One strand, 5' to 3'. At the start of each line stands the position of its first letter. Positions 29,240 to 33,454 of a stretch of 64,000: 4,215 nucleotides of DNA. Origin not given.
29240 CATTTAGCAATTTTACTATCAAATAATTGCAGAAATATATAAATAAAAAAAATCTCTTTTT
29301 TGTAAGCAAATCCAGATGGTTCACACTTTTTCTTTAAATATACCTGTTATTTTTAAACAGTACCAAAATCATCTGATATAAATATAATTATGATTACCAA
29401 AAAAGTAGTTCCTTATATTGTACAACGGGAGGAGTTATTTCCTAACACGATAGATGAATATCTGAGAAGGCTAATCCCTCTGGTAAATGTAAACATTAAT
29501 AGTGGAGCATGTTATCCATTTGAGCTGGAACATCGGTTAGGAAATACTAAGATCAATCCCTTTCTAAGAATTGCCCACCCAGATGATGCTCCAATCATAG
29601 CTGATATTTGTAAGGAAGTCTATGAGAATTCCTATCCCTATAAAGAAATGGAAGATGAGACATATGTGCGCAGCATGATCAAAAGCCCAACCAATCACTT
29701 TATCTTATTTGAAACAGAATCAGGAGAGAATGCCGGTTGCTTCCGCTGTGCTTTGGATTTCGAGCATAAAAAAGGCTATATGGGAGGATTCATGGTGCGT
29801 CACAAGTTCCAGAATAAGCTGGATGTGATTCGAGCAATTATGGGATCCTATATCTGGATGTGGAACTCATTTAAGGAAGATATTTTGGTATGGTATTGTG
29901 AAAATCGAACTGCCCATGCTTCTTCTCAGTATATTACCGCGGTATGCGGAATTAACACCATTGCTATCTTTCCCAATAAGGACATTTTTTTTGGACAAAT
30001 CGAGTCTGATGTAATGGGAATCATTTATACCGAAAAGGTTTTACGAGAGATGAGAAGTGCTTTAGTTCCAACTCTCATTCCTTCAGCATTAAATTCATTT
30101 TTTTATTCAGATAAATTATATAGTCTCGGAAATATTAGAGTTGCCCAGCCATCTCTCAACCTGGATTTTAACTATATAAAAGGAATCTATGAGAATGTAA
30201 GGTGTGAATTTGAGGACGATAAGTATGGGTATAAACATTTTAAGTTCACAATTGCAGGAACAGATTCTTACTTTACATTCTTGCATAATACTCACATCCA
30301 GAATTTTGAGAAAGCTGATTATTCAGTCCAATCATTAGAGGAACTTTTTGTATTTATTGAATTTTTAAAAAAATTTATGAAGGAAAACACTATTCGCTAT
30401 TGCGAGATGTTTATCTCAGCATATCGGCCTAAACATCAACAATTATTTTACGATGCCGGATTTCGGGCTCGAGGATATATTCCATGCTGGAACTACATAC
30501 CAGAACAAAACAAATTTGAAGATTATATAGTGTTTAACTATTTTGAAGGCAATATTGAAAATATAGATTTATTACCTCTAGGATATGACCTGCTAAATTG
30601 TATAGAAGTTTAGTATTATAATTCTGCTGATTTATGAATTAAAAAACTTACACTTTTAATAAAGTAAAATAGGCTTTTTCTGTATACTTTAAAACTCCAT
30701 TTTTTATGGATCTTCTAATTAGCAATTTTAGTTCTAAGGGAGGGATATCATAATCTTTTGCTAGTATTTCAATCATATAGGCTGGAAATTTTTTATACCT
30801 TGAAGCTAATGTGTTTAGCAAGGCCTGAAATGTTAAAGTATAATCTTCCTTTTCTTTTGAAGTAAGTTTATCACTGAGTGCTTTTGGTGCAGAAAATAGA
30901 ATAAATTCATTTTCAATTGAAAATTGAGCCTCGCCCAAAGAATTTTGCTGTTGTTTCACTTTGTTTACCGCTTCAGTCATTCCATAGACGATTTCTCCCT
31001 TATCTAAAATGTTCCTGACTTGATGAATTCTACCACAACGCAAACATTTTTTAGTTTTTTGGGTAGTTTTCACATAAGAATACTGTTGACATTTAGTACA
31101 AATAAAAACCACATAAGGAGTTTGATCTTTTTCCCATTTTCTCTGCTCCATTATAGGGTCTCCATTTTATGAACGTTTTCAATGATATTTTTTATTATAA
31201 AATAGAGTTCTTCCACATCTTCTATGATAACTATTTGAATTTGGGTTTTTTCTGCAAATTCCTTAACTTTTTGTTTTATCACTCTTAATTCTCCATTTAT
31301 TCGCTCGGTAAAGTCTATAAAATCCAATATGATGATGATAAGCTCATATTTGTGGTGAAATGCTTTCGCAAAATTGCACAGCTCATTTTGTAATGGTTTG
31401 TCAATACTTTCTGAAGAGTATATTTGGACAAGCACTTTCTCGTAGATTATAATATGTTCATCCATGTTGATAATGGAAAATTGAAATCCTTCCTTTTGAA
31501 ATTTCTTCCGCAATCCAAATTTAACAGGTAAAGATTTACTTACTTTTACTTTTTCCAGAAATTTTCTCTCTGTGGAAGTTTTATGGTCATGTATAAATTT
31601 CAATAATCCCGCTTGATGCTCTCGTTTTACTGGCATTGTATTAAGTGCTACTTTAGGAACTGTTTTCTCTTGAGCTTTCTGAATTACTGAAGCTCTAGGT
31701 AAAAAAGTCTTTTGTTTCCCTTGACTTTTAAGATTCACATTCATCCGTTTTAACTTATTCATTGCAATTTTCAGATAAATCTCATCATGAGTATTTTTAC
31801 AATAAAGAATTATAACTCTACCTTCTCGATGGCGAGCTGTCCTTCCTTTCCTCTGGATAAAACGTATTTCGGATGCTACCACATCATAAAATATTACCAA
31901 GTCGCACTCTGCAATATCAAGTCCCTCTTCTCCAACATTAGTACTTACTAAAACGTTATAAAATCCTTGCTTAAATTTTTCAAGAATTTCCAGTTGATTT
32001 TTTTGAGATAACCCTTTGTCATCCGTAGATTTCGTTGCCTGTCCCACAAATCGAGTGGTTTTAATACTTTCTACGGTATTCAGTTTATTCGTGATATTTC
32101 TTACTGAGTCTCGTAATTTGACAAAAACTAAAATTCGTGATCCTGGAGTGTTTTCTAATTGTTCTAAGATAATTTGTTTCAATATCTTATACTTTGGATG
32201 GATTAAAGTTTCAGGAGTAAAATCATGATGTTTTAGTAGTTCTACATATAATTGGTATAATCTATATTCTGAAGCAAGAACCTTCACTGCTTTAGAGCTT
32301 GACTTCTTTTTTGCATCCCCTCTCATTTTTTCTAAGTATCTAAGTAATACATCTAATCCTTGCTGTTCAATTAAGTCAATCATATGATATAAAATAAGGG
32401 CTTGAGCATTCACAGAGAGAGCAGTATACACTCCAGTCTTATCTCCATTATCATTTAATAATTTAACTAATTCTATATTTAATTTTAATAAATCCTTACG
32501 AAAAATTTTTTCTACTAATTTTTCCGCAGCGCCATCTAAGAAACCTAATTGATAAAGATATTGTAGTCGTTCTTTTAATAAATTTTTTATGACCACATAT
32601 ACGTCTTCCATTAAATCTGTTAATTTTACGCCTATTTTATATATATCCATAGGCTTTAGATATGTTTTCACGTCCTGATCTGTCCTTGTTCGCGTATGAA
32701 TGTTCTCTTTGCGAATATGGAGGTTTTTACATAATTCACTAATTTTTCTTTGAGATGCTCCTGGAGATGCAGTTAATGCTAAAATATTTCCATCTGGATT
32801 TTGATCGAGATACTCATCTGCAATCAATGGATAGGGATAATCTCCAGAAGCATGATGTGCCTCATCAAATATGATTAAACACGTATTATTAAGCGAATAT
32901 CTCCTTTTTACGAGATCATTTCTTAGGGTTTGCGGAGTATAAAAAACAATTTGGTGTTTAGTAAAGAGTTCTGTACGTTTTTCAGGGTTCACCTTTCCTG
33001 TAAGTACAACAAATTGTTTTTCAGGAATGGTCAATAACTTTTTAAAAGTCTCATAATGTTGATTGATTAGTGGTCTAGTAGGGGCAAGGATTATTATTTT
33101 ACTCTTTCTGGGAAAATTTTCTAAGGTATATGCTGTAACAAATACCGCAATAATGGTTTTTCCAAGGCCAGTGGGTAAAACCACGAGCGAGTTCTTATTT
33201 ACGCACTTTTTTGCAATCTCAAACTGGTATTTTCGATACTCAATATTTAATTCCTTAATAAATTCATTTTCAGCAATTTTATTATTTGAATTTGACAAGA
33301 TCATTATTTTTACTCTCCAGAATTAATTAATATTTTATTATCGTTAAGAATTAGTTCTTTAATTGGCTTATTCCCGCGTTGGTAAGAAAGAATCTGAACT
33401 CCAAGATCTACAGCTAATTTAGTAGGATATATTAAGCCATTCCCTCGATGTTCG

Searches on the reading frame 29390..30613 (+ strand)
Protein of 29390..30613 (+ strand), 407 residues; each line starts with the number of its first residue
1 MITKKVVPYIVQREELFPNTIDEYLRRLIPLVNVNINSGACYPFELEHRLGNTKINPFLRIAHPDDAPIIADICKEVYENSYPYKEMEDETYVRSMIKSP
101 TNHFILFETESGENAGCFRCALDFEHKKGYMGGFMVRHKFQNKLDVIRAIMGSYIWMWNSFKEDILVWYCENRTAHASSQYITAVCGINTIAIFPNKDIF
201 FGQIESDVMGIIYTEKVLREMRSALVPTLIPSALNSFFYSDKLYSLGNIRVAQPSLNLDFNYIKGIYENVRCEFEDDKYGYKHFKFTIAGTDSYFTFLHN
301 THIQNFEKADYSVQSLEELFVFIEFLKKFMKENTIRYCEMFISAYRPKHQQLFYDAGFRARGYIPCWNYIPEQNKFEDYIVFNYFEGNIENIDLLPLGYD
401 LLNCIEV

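Call 91: search_protein_families(library=pfam, proteins=[window:29390-30613:+], max_evalue=0.001)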
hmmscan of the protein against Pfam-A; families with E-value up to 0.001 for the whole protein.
window:29390-30613:+ (407 aa): 0 families

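Call 108: search_solved_structures(query=window:29390-30610:+, max_evalue=1, show_alignments=1)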
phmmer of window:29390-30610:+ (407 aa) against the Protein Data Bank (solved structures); distinct sequences matched with E-value up to 1: 0.

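Call 109: search_protein_families(library=ncbifam, proteins=[window:29390-30610:+], max_evalue=0.01)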
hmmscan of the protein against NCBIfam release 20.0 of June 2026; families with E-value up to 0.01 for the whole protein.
window:29390-30610:+ (407 aa): 0 families

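Call 113: search_solved_structures(query=A10, max_evalue=1, show_alignments=2)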
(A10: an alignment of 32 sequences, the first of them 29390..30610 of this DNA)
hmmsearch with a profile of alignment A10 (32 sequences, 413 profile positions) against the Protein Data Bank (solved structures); distinct sequences matched with E-value up to 1: 4.
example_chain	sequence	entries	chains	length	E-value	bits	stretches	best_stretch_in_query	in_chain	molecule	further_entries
3ddd_A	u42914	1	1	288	0.027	16.8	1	59-143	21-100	Putative Acetyltransferase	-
3t9y_A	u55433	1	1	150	0.21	13.9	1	56-143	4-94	Acetyltransferase, GNAT family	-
2lr0_A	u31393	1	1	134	0.31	13.3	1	59-160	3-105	P-loop ntpase fold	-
1wwz_A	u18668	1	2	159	0.38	13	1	68-173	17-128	hypothetical protein PH1933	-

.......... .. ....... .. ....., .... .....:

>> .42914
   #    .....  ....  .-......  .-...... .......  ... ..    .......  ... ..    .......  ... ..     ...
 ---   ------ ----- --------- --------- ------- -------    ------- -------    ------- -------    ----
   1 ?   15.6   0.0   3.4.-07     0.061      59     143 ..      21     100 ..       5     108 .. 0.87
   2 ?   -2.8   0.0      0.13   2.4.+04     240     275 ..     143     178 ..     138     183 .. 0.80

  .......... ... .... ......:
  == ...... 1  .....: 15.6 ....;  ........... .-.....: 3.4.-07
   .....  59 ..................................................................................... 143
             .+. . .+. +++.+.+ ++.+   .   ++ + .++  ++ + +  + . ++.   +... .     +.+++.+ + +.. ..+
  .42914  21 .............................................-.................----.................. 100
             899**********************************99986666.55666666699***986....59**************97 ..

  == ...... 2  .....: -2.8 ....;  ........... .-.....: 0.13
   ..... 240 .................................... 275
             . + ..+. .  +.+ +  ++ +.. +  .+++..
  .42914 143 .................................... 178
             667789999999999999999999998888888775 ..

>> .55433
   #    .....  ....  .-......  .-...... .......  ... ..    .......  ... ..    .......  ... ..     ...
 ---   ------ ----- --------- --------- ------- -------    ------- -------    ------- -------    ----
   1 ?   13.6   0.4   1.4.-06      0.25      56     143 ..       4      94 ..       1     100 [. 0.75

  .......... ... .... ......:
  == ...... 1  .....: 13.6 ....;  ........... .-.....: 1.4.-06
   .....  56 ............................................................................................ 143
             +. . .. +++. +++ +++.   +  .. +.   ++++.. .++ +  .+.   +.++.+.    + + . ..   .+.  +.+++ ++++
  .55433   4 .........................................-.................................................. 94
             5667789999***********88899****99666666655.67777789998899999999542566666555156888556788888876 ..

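Call 114: search_protein_families(library=pfam, alignment_id=A10, max_evalue=0.01)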
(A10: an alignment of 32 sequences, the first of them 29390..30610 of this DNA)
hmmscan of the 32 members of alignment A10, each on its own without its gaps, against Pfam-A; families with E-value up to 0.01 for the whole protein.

A. member 1, window:29390-30610:+ (407 aa): 0 families

B. families by the number of members that match (of 32 scanned): 5 families
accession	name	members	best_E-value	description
PF00583.31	Acetyltransf_1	16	9.4e-05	Acetyltransferase (GNAT) family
PF06197.19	DUF998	9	1.8e-10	Protein of unknown function (DUF998)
PF10277.15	Frag1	2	8.4e-05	Frag1/DRAM/Sfk1 family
PF16935.10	Hol_Tox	1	0.0041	Putative Holin-like Toxin (Hol-Tox)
PF13673.13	Acetyltransf_10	1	0.0084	Acetyltransferase (GNAT) domain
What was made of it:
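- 29390..30613 (+): 407-aa GNAT-like protein ('p407'). In other genomes it lies on the same strand just downstream of the cc111 gene. It has been relocated in the window's lineage. Weak GNAT signal: 16 of 32 members hit Acetyltransf_1 (best E 9e-5), and the profile's best PDB matches are GNATs at E 0.03-0.4 (calls 113, 114).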

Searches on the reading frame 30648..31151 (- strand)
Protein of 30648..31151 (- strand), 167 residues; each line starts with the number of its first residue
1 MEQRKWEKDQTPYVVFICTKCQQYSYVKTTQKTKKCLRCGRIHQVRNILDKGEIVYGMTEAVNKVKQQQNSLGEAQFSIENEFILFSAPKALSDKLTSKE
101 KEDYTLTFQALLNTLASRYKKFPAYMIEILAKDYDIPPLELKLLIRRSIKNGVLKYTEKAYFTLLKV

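Call 91: search_protein_families(library=pfam, proteins=[window:30648-31151:-], max_evalue=0.001)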
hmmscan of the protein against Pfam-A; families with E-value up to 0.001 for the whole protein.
window:30648-31151:- (167 aa): 2 families
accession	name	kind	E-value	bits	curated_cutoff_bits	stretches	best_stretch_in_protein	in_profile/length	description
PF19134.6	DUF5817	-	7.5e-06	26.3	31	1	13-47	1-35/57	Domain of unknown function (DUF5817)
PF09082.15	DUF1922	-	9.5e-06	26.2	30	1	13-69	2-55/56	Domain of unknown function (DUF1922)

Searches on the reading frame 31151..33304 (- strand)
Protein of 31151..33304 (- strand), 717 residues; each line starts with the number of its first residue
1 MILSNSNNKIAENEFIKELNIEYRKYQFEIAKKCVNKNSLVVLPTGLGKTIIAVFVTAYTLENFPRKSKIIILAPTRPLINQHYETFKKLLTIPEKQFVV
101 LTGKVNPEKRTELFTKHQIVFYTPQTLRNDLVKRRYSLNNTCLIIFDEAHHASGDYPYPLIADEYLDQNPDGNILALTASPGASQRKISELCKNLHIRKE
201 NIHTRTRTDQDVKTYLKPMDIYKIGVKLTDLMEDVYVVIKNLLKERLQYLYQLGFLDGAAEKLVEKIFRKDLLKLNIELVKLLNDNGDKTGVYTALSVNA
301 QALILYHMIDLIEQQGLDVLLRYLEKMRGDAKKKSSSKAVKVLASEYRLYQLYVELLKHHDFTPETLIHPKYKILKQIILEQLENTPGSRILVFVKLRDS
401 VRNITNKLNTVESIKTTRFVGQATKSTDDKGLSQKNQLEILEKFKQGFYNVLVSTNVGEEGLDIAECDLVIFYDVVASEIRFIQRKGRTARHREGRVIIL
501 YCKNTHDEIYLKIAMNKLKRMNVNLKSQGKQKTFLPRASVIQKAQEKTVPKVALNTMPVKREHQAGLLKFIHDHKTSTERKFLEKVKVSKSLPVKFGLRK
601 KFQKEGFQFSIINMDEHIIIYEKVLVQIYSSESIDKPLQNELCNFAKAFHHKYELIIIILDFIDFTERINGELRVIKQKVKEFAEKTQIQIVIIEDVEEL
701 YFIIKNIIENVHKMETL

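Call 91: search_protein_families(library=pfam, proteins=[window:31151-33304:-], max_evalue=0.001)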
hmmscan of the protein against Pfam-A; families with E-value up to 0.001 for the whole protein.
window:31151-33304:- (717 aa): 5 families
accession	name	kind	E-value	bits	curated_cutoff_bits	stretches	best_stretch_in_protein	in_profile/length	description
PF00270.35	DEAD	-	4.2e-26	92.1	26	1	26-183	3-162/167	DEAD/DEAH box helicase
PF00271.37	Helicase_C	-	5.7e-25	88.2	23.5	1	371-492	2-109/110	Helicase conserved C-terminal domain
PF04851.21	ResIII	-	4.1e-24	85.8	22.5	1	21-181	2-162/164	Type III restriction enzyme, res subunit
PF21210.2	RNA_helicase_helical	-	9.1e-13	48.7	27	1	241-349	2-103/108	Putative ATP-dependent RNA helicase, helical bundle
PF22590.2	Cas3-like_C_2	-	4.4e-05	24.1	27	1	418-494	32-106/106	CRISPR-associated nuclease/helicase Cas3, C-terminal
